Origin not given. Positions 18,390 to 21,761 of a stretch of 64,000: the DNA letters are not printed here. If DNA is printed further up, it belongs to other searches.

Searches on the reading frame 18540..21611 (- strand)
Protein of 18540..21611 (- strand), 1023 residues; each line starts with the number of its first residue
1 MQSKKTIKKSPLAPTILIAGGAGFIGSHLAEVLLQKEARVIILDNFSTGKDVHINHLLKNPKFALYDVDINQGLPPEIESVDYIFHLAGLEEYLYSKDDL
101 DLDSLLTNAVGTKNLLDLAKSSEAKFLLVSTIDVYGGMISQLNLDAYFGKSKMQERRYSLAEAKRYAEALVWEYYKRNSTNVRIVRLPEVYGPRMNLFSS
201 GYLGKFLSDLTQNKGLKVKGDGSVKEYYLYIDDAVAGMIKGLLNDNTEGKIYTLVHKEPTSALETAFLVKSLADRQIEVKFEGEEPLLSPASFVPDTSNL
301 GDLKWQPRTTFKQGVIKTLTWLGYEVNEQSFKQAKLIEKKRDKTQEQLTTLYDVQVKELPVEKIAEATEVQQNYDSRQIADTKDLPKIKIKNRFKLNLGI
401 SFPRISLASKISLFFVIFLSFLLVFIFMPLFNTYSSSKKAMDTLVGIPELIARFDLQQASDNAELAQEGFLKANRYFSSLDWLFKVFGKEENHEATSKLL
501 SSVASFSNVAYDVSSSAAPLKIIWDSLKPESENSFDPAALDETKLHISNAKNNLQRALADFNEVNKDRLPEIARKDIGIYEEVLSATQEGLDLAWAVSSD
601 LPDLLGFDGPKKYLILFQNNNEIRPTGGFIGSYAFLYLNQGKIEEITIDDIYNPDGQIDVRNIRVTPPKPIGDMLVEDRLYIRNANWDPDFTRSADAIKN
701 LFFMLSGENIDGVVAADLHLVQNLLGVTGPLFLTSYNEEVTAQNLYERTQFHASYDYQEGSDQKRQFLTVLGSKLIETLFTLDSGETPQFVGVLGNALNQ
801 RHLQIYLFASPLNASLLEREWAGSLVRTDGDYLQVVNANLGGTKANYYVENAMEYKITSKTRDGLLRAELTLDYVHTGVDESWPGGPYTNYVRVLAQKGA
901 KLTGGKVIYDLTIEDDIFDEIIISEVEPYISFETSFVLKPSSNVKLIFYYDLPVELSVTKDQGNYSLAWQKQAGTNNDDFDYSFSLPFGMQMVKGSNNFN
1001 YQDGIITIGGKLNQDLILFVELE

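Call 53: search_protein_families(library=pfam, proteins=[window:18540-21611:-], max_evalue=0.00001)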
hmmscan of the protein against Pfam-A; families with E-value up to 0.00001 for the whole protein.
window:18540-21611:- (1023 aa): 6 families
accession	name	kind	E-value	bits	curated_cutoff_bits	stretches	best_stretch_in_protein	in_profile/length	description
PF01370.27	Epimerase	-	2.6e-33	115.9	20.9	1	16-252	1-237/240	NAD dependent epimerase/dehydratase family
PF13196.11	DUF4012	-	3e-28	99.6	28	1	608-747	1-137/144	Protein of unknown function (DUF4012)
PF16363.11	GDP_Man_Dehyd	-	3e-24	86.5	27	1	17-315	1-329/332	GDP-mannose 4,6 dehydratase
PF01073.25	3Beta_HSD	-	9.8e-12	44.9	22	1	17-233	1-220/280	3-beta hydroxysteroid dehydrogenase/isomerase family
PF07993.18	NAD_binding_4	-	1.5e-11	44.4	20.1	1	78-192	86-209/258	Male sterility protein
PF02719.21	Polysacc_synt_2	-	1.7e-07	31.2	20.2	1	16-269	1-243/293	Polysaccharide biosynthesis protein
